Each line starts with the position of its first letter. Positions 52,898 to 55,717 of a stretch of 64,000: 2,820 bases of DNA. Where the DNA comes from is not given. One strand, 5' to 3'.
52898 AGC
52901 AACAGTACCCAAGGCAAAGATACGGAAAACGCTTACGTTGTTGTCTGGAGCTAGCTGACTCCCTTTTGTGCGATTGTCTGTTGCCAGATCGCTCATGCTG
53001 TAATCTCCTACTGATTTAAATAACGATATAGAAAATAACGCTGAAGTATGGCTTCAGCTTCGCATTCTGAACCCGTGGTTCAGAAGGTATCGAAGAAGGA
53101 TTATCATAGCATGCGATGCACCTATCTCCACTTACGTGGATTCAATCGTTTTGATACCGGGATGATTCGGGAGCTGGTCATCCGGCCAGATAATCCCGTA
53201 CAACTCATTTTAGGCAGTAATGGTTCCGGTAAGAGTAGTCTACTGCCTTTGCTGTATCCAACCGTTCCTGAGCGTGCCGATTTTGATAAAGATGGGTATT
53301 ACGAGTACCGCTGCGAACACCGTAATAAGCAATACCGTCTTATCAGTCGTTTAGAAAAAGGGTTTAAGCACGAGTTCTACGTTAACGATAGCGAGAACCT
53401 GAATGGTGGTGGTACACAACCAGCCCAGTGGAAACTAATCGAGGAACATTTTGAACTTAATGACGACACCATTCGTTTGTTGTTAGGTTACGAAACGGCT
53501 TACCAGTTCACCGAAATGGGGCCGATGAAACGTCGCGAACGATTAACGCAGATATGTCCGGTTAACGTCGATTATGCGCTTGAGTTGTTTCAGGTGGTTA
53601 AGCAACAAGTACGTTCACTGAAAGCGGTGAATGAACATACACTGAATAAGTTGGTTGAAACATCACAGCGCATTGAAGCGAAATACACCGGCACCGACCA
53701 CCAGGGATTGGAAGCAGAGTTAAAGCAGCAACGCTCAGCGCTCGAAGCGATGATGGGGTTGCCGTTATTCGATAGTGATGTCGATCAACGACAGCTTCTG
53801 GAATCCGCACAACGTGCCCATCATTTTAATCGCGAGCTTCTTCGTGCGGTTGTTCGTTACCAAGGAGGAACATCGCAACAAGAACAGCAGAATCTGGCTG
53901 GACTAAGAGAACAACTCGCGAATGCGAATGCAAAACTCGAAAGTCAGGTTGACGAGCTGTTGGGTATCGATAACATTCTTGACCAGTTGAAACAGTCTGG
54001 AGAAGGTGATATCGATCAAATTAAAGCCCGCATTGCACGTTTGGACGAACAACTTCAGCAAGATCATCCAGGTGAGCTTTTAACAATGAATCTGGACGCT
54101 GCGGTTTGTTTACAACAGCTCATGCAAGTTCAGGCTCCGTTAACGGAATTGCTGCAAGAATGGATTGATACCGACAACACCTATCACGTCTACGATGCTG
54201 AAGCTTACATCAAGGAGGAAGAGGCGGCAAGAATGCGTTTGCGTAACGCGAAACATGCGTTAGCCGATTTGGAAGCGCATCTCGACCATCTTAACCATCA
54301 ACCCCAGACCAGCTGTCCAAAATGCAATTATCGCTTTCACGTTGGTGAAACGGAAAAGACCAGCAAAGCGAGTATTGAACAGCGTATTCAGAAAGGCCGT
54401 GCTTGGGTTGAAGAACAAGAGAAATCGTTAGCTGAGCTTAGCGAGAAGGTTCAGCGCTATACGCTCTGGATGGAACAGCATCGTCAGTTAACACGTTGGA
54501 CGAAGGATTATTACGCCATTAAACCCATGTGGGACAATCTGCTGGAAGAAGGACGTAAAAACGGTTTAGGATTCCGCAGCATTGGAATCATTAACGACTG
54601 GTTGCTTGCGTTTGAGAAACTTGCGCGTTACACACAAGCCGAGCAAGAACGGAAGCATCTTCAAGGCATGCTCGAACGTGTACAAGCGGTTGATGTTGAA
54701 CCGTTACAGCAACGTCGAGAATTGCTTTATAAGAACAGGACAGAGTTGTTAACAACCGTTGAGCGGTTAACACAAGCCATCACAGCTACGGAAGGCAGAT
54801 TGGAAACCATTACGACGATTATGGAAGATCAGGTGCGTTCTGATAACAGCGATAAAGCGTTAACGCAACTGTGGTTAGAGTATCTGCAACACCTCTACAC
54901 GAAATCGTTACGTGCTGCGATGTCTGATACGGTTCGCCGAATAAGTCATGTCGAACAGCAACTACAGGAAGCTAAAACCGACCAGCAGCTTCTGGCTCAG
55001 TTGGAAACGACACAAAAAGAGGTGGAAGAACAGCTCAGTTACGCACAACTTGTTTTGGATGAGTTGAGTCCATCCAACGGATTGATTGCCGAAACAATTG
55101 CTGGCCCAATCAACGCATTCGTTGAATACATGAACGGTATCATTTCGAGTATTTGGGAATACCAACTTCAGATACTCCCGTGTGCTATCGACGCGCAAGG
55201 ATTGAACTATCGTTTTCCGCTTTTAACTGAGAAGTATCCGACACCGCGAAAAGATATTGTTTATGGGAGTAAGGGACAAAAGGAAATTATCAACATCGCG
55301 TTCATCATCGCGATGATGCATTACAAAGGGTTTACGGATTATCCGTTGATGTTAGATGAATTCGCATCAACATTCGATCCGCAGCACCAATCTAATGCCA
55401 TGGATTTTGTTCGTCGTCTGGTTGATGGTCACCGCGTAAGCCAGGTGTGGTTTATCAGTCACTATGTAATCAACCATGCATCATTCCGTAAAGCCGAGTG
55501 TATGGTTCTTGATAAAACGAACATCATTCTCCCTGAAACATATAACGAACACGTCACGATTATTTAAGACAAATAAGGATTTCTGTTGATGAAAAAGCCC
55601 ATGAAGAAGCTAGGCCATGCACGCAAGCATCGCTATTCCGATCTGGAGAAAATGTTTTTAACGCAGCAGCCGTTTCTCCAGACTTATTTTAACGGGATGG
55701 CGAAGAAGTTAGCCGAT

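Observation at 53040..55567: Rad50/SbcC-like ATPase without an adjacent Mre11/SbcD nuclease, preceded by two small inverted repeats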

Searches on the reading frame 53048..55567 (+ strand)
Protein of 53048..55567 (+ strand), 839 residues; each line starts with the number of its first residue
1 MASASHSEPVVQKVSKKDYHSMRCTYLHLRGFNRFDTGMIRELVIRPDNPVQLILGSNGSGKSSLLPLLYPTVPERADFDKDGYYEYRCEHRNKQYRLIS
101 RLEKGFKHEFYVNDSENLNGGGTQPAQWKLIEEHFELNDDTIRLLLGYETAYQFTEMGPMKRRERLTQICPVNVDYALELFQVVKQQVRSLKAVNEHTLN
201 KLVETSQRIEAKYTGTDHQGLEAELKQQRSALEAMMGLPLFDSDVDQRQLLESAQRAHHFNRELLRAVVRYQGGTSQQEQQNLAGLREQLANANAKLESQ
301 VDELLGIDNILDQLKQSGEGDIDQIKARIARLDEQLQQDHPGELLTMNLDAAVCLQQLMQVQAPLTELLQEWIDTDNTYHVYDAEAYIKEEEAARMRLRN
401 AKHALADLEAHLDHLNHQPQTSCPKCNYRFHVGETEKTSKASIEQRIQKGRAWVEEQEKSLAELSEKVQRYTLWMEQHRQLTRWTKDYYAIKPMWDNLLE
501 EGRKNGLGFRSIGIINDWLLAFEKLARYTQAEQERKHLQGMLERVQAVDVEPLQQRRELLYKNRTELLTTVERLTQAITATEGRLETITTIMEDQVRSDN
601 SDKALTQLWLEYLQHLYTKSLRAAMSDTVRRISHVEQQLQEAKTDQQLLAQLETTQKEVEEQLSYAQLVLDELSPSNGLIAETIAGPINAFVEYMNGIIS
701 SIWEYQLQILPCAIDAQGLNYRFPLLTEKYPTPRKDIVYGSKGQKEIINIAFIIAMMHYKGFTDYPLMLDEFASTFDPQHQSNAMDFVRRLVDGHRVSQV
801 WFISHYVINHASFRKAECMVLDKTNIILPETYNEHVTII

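Call 4: search_protein_families(library=pfam, proteins=[window:53048-55567:+], max_evalue=0.1)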
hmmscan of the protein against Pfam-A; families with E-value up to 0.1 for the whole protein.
window:53048-55567:+ (839 aa): 4 families
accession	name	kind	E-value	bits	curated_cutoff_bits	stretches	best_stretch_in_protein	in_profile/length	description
PF02463.25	SMC_N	-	1.4e-09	38.1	40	1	584-805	135-197/220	RecF/RecN/SMC N terminal domain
PF10704.14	DUF2508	-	0.0056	17.3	22.5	1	640-683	11-50/71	Protein of unknown function (DUF2508)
PF13555.12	AAA_29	-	0.0057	16.8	27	1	44-66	18-39/61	P-loop containing region of AAA domain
PF00005.33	ABC_tran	-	0.0072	17.4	25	1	53-102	15-67/137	ABC transporter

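Call 5: search_protein_families(library=phrogs, proteins=[window:53048-55567:+], max_evalue=0.01)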
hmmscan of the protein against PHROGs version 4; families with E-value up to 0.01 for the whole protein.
window:53048-55567:+ (839 aa): 4 families
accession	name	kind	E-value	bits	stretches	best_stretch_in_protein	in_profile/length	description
phrog_77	-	DNA, RNA and nucleotide metabolism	3e-74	252.1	1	15-838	289-963/967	SbcC-like subunit of palindrome specific endonuclease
phrog_800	-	head and packaging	0.0027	17.3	1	37-269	21-230/511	terminase small subunit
phrog_3940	-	unknown function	0.0097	15.7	0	43-94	19-56/537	-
phrog_8323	-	unknown function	0.0098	15.4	0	36-68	58-90/623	-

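Call 32: find_homologous_proteins(query=window:53111-55564:+, max_evalue=0.00001)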
Query window:53111-55564:+ (818 aa): 45 proteins with E <= 0.00001 among 8000 candidates.
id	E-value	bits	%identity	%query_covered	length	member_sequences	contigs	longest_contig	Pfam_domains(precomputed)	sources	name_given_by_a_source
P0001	0.0e+0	1825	99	100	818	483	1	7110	PF02463.26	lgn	-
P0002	1.1e-269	915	50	100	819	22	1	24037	PF02463.26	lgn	-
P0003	1.9e-262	891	49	100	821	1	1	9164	PF02463.26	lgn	-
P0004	6.4e-86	308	28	100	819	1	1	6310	PF02463.26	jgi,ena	-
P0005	5.1e-78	282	28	100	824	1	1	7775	PF13175.13,PF02463.26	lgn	-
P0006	1.5e-76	277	27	100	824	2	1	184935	PF13175.13,PF02463.26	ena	-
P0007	8.1e-71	258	25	100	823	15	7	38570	PF02463.26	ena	-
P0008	1.7e-70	257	28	100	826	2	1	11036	PF13555.13,PF02463.26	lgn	-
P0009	2.1e-70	256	26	100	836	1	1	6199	PF02463.26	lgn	-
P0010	2.8e-67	246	26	100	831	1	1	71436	PF13175.13,PF02463.26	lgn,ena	-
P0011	5.3e-65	239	26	99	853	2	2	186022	PF02463.26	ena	-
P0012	7.5e-65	238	26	100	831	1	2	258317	PF02463.26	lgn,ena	-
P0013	4.7e-64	235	26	100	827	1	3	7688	PF13175.13,PF02463.26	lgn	-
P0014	1.6e-62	230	26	99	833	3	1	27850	PF13175.13,PF02463.26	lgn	-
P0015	4.0e-62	229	25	100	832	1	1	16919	PF02463.26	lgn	-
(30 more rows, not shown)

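Call 35: search_solved_structures(query=A2, max_evalue=0.01, show_alignments=2)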
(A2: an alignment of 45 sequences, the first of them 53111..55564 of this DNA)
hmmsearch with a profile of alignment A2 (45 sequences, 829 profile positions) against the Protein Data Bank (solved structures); distinct sequences matched with E-value up to 0.01: 103 (the best 60 are shown).
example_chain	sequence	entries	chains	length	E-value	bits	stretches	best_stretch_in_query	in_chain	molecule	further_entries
3qku_A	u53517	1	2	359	5.1e-14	55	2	24-81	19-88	DNA double-strand break repair rad50 ATPase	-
3qkt_A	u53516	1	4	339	1.9e-12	49.8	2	24-82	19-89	DNA double-strand break repair rad50 ATPase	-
4nck_A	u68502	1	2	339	2.3e-12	49.5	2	24-82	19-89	DNA double-strand break repair Rad50 ATPase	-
4nci_A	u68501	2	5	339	7.4e-12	47.9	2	24-82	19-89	DNA double-strand break repair Rad50 ATPase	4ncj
4nch_A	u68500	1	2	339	8.8e-12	47.6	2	24-82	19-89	DNA double-strand break repair Rad50 ATPase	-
9r1o_A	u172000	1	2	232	8.9e-09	37.7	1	188-393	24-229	sc-apCC-6-DPH-NR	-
8qae_A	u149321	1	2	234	1e-08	37.5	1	189-390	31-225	sc-apCC-6-SLLA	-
7w1m_B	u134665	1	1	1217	1.7e-08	36.7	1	175-534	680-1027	Structural maintenance of chromosomes protein 3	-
7qcd_B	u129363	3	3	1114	8.5e-08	34.4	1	220-484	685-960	Structural maintenance of chromosomes protein 6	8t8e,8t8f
7tve_D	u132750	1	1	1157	1e-07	34.2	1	220-484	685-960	Structural maintenance of chromosomes protein 6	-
6wg3_B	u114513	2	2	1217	7.2e-07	31.4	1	175-534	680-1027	Structural maintenance of chromosomes protein 3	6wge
3qkr_A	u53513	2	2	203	7.5e-07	31.3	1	24-82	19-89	DNA double-strand break repair rad50 ATPase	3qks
1ii8_A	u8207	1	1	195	9.9e-07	30.9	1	24-82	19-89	Rad50 ABC-ATPase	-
8qad_A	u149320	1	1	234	1.2e-06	30.6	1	188-393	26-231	sc-apCC-6-LLIA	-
8roj_A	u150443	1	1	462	1.7e-06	30.2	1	717-785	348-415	Structural maintenance of chromosomes protein 3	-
1l8d_A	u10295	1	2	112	0.00052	21.9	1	363-461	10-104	DNA double-strand break repair rad50 ATPase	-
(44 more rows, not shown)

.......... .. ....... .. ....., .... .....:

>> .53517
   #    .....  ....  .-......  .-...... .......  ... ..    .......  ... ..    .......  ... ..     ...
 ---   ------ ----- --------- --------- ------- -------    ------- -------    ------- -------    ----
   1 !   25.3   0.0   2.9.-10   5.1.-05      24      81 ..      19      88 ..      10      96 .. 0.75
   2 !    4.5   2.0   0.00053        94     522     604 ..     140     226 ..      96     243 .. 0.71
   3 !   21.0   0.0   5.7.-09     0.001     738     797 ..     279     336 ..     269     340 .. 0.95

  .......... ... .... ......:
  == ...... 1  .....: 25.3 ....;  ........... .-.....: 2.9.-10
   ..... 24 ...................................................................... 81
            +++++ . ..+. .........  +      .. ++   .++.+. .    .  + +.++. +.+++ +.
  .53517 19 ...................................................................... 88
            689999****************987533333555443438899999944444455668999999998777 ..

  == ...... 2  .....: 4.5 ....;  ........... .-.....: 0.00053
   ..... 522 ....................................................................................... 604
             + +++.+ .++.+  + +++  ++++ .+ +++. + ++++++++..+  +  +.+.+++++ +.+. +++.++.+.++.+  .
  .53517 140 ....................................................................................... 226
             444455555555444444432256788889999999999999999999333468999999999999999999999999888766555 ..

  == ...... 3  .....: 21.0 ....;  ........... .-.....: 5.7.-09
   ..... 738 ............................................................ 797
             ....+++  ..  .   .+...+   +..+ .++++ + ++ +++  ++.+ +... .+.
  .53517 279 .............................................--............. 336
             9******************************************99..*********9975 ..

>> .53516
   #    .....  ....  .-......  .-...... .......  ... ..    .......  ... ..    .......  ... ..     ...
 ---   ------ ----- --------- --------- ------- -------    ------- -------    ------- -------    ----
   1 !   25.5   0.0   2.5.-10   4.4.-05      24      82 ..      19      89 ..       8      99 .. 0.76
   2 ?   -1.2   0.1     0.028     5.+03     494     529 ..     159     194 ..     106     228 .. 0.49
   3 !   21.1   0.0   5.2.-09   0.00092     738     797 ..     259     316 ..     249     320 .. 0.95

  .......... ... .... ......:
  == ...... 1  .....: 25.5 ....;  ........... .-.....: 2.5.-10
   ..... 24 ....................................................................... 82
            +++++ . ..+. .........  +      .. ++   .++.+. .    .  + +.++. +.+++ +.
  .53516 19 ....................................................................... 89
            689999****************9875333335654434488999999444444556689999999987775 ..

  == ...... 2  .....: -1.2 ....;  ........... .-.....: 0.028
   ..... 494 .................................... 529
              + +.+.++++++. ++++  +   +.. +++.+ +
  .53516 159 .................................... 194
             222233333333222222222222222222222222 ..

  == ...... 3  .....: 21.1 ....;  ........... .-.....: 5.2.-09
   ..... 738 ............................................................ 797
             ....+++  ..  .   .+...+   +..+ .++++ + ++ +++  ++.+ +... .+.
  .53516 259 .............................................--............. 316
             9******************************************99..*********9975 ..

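Call 36: find_encoding_contigs(protein=P0012, flank=8000, max_places=2)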
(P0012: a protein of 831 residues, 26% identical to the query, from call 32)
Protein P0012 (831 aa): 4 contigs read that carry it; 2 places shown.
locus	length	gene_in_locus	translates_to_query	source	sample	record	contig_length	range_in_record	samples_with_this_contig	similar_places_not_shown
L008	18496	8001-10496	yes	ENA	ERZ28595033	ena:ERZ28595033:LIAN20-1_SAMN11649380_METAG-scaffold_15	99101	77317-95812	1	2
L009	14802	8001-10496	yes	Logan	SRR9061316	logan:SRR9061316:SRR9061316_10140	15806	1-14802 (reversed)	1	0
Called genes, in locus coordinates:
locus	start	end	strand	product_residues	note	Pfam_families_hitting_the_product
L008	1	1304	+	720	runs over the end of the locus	PF25620:PhiKZ_MCP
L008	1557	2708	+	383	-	-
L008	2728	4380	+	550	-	-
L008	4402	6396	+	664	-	-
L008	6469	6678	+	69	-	-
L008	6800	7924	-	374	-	-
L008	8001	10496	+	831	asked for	PF02463:SMC_N (faint)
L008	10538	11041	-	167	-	-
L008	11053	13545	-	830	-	-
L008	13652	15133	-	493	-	-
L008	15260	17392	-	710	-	-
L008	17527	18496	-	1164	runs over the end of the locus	PF21722:Gly_rich_2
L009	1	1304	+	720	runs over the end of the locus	PF25620:PhiKZ_MCP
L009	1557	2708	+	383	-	-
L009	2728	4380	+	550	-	-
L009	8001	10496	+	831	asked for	PF02463:SMC_N (faint)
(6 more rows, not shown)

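Call 37: find_encoding_contigs(protein=P0006, flank=8000, max_places=2)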
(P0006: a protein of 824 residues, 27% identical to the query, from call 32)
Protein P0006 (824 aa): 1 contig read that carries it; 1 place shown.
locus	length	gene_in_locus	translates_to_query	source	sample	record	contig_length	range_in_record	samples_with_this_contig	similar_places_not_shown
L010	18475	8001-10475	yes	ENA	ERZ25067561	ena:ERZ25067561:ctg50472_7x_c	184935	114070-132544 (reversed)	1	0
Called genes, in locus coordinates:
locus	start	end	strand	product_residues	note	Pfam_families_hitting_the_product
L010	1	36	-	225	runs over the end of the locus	-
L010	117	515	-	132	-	PF10686:YAcAr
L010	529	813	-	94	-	-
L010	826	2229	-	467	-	-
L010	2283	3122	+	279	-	-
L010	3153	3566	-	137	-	-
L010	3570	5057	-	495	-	PF00075:RNase_H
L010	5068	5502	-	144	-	-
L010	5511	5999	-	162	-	-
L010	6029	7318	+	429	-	-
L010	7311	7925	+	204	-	PF23824:DUF7194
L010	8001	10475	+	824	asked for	PF02463:SMC_N (faint), PF13175:AAA_15 (faint)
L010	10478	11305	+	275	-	-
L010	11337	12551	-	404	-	-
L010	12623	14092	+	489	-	-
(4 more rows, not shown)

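Call 47: find_encoding_contigs(protein=P0002, flank=10000, max_places=3)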
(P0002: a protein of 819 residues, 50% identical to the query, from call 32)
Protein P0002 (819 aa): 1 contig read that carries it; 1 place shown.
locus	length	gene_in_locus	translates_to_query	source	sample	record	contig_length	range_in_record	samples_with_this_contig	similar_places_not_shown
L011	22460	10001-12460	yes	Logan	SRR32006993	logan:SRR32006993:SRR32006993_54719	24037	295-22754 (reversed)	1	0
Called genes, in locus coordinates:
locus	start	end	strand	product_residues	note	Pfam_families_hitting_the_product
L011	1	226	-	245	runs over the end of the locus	-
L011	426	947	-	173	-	-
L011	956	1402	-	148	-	-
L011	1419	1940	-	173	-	-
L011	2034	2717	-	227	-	-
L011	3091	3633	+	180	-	-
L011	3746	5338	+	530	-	-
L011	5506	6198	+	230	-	-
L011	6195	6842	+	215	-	-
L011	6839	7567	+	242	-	-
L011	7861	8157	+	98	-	-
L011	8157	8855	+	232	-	-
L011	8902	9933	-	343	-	-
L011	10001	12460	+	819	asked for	PF02463:SMC_N (faint)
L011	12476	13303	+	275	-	-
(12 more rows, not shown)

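Call 48: find_encoding_contigs(protein=P0003, flank=10000, max_places=3)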
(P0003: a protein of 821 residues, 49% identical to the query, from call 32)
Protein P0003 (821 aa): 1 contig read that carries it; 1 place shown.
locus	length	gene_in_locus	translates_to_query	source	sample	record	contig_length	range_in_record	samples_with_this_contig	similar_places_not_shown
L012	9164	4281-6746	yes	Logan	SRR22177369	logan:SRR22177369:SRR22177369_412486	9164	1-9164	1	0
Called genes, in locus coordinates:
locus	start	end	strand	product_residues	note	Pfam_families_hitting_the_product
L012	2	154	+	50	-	?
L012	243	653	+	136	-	-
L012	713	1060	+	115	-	-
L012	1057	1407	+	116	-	-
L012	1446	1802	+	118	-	-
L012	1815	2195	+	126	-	-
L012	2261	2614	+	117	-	-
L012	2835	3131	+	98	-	-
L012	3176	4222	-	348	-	-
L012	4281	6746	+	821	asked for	PF02463:SMC_N (faint)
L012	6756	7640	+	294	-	-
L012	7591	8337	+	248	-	-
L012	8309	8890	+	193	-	PF02223:Thymidylate_kin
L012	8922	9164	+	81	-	?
